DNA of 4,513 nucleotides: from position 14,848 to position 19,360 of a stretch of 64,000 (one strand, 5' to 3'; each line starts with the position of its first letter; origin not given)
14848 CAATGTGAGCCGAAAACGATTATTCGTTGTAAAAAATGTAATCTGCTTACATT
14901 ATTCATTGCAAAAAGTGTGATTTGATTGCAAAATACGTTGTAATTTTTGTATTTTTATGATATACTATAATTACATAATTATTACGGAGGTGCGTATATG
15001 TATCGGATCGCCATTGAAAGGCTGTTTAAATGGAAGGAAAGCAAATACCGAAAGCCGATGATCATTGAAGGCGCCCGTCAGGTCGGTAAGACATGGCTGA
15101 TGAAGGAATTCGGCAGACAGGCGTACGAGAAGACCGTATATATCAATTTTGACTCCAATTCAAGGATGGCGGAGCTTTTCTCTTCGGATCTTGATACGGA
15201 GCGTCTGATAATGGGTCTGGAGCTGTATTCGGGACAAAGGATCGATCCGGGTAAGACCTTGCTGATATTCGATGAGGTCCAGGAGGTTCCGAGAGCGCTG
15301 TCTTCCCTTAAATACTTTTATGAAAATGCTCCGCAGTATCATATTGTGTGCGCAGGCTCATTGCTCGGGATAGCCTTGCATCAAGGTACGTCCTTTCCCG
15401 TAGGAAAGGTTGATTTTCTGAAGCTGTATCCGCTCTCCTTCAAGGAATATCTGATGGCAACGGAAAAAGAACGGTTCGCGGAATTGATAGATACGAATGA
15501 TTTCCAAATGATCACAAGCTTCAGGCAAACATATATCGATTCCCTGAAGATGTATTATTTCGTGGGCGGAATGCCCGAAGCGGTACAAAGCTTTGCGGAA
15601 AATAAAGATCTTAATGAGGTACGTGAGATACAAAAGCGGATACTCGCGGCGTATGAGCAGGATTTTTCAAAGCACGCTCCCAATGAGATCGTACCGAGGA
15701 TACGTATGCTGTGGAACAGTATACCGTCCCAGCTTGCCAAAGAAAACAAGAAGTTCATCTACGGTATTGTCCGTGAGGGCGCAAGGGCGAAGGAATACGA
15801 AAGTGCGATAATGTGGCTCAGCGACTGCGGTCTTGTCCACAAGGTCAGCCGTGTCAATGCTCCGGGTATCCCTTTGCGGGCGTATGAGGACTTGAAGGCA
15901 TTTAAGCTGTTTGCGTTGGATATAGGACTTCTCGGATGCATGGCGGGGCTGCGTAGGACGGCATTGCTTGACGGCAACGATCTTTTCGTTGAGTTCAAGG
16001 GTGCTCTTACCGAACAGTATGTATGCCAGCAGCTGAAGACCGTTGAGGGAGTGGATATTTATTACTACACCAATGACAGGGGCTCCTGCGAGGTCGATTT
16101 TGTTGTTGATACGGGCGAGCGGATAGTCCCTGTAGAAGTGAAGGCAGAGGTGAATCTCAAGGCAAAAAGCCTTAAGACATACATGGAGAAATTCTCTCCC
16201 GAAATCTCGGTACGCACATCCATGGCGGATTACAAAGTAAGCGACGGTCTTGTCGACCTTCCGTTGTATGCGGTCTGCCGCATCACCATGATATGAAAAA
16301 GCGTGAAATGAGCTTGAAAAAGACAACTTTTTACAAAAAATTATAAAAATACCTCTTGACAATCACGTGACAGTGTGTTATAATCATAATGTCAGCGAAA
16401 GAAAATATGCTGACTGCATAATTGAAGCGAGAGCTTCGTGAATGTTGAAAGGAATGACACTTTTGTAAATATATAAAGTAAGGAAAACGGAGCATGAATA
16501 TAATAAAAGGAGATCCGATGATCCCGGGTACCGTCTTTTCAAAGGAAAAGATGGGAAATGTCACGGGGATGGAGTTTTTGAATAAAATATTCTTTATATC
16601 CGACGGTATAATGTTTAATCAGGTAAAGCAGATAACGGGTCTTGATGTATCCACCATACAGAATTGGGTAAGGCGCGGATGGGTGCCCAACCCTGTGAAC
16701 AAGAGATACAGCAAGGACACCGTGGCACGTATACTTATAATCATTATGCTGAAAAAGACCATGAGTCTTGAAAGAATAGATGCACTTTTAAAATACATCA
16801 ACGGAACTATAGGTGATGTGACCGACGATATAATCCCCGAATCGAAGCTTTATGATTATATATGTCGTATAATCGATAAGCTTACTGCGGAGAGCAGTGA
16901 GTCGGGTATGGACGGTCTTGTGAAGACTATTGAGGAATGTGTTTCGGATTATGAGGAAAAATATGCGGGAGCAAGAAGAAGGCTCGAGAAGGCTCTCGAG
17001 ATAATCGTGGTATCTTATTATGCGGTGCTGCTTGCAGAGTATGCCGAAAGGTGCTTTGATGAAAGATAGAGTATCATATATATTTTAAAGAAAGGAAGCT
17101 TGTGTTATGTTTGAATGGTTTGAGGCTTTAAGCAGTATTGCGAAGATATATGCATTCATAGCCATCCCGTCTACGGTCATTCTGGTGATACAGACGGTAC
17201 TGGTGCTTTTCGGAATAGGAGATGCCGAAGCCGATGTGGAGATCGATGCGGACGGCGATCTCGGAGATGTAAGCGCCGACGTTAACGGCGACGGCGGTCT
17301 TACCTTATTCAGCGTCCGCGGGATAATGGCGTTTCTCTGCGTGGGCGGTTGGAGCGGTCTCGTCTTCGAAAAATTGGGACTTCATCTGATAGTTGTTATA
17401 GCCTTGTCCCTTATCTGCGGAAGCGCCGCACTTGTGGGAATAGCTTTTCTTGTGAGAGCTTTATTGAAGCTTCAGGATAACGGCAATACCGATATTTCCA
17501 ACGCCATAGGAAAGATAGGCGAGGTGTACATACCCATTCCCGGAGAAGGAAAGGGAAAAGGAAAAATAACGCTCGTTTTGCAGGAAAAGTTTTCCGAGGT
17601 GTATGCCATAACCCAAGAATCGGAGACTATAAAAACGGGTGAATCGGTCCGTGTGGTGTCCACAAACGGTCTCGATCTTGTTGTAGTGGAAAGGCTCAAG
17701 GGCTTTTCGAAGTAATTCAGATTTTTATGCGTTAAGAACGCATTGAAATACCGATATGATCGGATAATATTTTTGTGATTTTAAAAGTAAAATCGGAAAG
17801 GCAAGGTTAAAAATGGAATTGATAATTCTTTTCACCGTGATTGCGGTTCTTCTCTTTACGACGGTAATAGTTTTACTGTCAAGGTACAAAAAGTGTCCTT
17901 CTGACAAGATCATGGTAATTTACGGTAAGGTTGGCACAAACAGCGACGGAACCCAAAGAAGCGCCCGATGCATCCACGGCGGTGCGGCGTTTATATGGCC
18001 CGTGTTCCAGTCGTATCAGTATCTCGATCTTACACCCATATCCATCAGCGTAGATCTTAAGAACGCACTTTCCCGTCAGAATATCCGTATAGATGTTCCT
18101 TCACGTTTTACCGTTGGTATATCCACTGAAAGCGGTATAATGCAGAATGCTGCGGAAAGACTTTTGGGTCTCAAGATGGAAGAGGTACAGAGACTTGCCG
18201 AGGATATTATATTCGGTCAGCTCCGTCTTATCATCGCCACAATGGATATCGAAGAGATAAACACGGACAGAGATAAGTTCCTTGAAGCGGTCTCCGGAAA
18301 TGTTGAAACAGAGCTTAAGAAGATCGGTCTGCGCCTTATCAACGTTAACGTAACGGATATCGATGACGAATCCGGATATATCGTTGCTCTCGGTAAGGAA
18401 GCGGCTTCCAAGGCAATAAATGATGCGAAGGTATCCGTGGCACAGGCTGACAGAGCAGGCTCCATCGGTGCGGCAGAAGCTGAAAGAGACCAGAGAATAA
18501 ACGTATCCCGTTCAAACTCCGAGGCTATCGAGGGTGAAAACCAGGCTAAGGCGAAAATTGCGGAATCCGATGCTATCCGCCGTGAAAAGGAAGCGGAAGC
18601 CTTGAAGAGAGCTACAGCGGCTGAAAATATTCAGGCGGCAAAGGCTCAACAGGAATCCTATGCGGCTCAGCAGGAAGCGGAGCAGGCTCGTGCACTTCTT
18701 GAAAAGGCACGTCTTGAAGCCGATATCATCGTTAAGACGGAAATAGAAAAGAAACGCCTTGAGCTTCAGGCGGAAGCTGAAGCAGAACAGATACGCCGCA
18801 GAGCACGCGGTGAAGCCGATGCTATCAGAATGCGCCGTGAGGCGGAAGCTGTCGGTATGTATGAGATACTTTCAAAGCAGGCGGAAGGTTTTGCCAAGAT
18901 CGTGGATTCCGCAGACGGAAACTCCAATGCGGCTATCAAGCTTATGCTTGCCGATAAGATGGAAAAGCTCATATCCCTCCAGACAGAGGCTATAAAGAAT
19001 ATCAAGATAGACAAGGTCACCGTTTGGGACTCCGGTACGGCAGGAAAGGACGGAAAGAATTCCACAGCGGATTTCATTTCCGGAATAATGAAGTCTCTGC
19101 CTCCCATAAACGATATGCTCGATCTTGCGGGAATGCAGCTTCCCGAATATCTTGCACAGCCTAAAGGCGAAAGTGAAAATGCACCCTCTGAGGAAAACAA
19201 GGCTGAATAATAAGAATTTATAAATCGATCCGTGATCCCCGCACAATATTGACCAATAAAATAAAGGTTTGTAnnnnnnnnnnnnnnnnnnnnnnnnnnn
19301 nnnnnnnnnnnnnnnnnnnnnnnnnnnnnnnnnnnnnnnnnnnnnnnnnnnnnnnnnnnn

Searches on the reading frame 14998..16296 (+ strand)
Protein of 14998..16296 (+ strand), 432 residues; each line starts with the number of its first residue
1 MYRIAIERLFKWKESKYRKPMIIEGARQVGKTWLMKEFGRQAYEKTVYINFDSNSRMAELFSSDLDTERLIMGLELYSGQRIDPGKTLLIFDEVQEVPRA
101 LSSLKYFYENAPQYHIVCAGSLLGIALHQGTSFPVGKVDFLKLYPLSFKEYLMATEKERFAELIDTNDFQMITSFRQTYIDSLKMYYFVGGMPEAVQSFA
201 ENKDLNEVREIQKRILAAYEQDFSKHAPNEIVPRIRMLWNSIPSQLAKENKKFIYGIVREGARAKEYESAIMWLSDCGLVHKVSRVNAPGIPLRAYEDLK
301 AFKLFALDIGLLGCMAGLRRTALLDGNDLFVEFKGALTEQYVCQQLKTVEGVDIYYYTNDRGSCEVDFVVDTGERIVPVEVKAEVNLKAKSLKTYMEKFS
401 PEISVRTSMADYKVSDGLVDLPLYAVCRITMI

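Call 57: search_protein_families(library=pfam, proteins=[window:14998-16296:+], max_evalue=0.00001)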
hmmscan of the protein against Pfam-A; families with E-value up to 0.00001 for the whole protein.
window:14998-16296:+ (432 aa): 2 families
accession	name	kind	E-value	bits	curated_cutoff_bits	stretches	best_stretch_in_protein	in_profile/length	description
PF13635.12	DUF4143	-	9.4e-38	129.9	28.1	1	220-383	1-159/160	Domain of unknown function (DUF4143)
PF13173.12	AAA_14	-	2e-31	109.1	27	1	18-152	2-129/129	AAA domain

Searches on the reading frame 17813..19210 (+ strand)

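Call 57: search_protein_families(library=pfam, proteins=[window:17813-19210:+], max_evalue=0.00001)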
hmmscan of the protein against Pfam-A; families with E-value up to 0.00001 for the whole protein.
window:17813-19210:+ (465 aa): 1 family
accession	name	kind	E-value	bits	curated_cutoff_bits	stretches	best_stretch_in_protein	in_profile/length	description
PF01145.31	Band_7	-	2.8e-25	89.8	23.6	1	45-213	19-175/176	SPFH domain / Band 7 family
